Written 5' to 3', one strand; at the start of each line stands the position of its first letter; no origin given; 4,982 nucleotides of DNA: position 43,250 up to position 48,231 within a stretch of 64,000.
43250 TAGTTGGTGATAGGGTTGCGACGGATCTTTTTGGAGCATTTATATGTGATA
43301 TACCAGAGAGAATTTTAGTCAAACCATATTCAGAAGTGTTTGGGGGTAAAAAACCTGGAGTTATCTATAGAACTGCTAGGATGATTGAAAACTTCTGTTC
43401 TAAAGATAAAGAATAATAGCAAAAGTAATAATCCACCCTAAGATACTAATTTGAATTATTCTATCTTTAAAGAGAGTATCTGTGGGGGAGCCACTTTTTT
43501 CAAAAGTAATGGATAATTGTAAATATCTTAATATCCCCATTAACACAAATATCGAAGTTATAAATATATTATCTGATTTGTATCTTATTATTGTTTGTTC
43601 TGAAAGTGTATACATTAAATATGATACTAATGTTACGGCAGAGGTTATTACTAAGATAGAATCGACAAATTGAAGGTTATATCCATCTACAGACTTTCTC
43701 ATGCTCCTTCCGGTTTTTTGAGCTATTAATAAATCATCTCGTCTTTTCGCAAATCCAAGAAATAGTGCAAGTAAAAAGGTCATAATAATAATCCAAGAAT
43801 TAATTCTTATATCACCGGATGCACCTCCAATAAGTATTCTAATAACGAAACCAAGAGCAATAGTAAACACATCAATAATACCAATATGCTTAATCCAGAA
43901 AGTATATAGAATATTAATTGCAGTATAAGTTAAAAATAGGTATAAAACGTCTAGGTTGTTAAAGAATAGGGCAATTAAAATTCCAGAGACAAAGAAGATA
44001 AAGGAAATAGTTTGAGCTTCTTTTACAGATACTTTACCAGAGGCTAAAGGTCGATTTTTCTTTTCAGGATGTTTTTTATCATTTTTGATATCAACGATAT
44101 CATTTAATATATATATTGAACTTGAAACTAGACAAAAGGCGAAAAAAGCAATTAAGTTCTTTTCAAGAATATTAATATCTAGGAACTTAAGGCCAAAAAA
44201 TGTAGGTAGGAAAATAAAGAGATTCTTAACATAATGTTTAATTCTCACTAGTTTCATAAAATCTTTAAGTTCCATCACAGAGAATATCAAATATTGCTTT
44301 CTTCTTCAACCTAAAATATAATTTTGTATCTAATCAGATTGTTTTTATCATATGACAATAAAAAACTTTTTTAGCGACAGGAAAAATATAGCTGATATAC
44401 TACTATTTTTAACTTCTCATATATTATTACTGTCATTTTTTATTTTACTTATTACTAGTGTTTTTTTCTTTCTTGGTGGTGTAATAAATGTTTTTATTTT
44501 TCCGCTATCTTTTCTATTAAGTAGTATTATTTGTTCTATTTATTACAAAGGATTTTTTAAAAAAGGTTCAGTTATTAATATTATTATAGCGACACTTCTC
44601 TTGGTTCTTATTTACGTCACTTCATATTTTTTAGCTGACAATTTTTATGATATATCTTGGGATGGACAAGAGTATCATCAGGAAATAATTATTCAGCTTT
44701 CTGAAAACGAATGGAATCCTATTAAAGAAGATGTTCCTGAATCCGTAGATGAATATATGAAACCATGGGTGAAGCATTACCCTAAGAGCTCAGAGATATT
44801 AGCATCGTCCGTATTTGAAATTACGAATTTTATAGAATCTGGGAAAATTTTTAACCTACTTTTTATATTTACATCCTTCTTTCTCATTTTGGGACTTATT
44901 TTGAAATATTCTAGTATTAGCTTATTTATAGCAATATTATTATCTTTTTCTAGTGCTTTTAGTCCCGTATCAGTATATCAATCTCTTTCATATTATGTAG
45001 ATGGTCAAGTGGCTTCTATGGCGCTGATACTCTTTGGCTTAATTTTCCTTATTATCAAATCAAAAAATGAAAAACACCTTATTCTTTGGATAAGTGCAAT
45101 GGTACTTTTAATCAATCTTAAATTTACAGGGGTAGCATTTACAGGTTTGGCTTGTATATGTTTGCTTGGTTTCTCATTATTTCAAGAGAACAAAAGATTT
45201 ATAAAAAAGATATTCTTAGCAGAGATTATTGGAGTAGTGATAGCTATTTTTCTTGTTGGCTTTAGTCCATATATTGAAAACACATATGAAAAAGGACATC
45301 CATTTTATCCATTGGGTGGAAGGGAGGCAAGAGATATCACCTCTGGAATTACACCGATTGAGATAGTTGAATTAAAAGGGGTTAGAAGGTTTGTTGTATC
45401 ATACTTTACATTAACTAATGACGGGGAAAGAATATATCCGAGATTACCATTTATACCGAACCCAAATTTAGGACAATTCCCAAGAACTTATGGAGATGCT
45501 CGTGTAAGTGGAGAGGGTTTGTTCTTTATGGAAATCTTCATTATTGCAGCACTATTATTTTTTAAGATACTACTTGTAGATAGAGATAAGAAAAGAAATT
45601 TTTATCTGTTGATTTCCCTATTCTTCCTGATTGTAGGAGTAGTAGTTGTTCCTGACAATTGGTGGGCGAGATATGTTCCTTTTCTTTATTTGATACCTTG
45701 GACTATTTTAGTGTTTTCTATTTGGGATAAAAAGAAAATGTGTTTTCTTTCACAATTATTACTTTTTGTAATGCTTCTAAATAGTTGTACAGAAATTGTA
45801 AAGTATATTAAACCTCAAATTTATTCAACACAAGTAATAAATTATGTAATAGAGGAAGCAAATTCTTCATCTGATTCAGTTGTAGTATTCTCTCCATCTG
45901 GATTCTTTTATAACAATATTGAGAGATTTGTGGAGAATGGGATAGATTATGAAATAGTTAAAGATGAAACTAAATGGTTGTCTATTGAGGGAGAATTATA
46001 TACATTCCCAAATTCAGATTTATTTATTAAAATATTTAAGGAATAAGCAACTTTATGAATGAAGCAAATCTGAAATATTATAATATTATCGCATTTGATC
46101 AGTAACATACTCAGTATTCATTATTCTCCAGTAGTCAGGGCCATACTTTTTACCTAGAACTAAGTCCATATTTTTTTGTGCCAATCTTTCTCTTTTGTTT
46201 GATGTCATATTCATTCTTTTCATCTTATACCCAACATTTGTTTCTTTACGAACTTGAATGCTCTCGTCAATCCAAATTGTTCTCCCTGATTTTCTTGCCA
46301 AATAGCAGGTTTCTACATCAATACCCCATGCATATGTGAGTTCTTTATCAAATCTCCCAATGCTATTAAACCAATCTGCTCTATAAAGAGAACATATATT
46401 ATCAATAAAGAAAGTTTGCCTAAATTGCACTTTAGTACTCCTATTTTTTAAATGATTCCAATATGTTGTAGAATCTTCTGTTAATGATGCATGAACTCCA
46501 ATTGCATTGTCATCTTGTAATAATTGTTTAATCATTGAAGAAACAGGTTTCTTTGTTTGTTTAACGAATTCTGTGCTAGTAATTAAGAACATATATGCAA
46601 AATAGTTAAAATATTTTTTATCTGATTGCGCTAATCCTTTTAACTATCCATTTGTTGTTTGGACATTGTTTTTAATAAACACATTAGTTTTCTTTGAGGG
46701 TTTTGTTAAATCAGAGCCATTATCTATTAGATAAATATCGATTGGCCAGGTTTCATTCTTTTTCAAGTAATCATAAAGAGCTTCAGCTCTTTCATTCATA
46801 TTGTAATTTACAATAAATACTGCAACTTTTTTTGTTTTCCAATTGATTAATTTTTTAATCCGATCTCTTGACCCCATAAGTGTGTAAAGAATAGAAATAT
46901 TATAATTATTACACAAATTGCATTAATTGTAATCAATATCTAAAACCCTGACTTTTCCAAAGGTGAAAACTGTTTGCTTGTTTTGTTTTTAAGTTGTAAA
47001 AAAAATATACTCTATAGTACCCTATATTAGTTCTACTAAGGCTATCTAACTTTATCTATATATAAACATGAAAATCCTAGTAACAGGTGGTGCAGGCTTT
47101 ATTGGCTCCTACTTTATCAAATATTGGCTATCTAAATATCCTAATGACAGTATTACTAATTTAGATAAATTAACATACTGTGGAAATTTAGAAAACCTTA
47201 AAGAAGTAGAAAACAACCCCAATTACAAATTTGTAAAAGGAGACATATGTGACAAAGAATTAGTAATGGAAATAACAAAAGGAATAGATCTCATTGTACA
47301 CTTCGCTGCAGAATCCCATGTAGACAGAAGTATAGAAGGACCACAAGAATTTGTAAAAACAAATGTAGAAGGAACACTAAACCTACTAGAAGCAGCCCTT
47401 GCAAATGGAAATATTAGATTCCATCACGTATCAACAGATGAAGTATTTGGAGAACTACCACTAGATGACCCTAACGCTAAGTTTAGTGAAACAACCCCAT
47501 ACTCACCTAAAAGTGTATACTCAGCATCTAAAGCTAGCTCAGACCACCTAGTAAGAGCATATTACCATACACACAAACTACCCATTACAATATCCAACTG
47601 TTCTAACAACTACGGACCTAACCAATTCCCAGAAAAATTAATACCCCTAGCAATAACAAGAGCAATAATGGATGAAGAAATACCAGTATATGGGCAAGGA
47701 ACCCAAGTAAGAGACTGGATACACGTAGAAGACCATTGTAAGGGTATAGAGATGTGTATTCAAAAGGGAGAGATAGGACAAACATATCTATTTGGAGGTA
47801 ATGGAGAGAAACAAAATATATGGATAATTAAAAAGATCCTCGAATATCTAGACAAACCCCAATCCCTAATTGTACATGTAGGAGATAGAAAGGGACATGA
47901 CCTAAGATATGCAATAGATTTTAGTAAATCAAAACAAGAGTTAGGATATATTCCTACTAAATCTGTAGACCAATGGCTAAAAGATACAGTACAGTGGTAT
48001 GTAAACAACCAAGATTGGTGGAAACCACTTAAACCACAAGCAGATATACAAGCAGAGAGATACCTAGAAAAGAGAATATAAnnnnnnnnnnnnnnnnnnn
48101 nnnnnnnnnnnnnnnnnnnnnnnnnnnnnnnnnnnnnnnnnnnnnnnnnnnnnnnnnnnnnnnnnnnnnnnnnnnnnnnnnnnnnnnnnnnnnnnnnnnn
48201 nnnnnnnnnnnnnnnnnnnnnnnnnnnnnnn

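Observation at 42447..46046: Decaprenyl-phosphoribose-type lipid-linked pentose donor module (GtrA + HAD phosphatase + DPPR synthase + GT-C-like protein) in an AT-rich, non-actinobacterial genome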

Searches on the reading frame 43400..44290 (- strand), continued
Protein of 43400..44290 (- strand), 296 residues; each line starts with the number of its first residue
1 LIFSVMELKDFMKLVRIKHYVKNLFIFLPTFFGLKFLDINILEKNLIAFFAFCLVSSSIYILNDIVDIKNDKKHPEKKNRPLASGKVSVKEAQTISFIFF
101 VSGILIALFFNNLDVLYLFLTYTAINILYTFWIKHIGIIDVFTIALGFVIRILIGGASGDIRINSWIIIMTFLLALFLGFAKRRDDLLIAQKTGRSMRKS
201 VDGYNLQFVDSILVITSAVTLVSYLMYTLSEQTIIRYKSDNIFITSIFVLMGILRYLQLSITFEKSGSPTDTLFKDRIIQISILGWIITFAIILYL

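Call 59: search_solved_structures(query=L086:6882-8252:+, max_evalue=0.00001)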
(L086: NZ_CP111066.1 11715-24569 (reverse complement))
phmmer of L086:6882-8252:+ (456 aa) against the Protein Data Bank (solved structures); distinct sequences matched with E-value up to 0.00001: 18.
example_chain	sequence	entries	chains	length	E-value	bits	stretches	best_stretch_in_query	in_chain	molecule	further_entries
4aut_A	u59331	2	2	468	3.2e-83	283.2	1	33-437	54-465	DECAPRENYL-PHOSPHORYL-BETA-D-RIBOFURANOSE-2-OXIDOREDUCTASE | DprE1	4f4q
21gq_A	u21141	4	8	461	5.3e-82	279.1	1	35-437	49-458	Decaprenylphosphoryl-beta-D-ribose oxidase | Oxidoreductase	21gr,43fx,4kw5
6hfv_A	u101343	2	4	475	6e-82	279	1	35-437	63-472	Decaprenylphosphoryl-beta-D-ribose oxidase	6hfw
5oep_A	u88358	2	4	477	6e-82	279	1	35-437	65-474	Decaprenylphosphoryl-beta-D-ribose oxidase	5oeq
4p8c_A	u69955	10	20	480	6.2e-82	278.9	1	35-437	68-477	Probable decaprenylphosphoryl-beta-D-ribose oxidase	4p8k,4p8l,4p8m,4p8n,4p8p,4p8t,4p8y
4fdn_A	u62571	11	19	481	6.2e-82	278.9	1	35-437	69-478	oxidoreductase DprE1 | Probable decaprenylphosphoryl-beta-D-ribose oxidase | decaprenylphosphoryl-beta-D-ribose oxidase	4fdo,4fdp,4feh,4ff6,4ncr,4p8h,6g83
5oel_A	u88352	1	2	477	2.9e-81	276.7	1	35-437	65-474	Decaprenylphosphoryl-beta-D-ribose oxidase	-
21gt_B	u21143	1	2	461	3.6e-81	276.4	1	35-437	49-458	Decaprenylphosphoryl-beta-D-ribose oxidase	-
4g3t_A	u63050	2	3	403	1.6e-78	267.7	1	54-437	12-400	oxidoreductase DprE1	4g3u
6lpn_A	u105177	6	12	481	4.6e-10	42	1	49-204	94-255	D-2-hydroxyglutarate dehydrogenase, mitochondrial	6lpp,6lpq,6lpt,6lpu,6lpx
8ot8_A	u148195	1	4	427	5.6e-08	35.2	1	3-203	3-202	FAD-binding protein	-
4ml8_A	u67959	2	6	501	7.5e-08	34.7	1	71-175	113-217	Cytokinin oxidase 2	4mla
4o95_A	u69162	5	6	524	2.5e-06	29.7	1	76-176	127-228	Cytokinin dehydrogenase 4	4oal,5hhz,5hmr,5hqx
6yao_A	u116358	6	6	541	2.8e-06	29.5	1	76-176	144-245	Cytokinin dehydrogenase 4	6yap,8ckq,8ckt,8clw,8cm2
7qh2_C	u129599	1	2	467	3.6e-06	29.2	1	25-148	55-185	Lactate dehydrogenase (NAD(+),ferredoxin) subunit LctD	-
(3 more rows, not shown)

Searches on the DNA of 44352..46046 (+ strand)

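Call 79: search_dna_similar(query=L089:7929-9353:+, collection=ecoli_genomes, mode=distant, max_evalue=0.001, max_rows=10)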
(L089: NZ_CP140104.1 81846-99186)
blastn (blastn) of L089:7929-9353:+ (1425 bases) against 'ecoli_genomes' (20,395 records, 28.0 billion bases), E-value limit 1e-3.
No match.
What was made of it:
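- On CAZy GT136 (C. youngae ORF12 family): The ORF12 sequence could not be obtained; the attempt to reach the E. coli example failed (call 79).
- Tried and rejected: There was no match (call 79), so GT136 membership stays untested.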

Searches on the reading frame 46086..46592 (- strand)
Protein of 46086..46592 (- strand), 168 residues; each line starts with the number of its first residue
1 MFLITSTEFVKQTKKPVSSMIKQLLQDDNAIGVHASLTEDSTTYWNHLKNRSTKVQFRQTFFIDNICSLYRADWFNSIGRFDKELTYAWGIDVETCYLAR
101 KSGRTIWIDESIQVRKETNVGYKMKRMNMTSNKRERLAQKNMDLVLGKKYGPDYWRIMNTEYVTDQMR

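Call 3: search_protein_families(library=pfam, proteins=[window:46086-46592:-], max_evalue=0.01)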
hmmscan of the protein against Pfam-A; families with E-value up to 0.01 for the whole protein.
window:46086-46592:- (168 aa): 0 families

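Call 4: search_protein_families(library=ncbifam, proteins=[window:46086-46592:-], max_evalue=0.01)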
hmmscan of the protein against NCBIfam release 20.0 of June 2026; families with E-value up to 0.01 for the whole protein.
window:46086-46592:- (168 aa): 1 family
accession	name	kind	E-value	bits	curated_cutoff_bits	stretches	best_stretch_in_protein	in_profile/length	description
TIGR01556.1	rhamnosyltran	subfamily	0.0056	15.9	200.55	1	47-129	133-211/281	rhamnosyltransferase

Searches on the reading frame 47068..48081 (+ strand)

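Call 26: search_protein_families(library=pfam, proteins=[window:47068-48081:+], max_evalue=0.0001)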
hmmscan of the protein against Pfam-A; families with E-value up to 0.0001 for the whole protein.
window:47068-48081:+ (337 aa): 7 families
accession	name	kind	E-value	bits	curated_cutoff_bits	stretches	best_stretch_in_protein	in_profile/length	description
PF16363.11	GDP_Man_Dehyd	-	1.8e-81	274.6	27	1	4-307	1-332/332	GDP-mannose 4,6 dehydratase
PF01370.27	Epimerase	-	2.4e-64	217.5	20.9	1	3-240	1-237/240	NAD dependent epimerase/dehydratase family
PF01073.25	3Beta_HSD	-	2.4e-21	76.4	22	1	4-221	1-219/280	3-beta hydroxysteroid dehydrogenase/isomerase family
PF07993.18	NAD_binding_4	-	3.1e-18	66.3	20.1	1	5-181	1-207/258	Male sterility protein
PF02719.21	Polysacc_synt_2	-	1.1e-15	58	20.2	1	3-125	1-130/293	Polysaccharide biosynthesis protein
PF04321.23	RmlD_sub_bind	-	1.8e-14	53.9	27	1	1-170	1-144/287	RmlD substrate binding domain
PF13460.12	NAD_binding_10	-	7.2e-06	26.4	27.2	1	40-163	28-132/184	NAD(P)H-binding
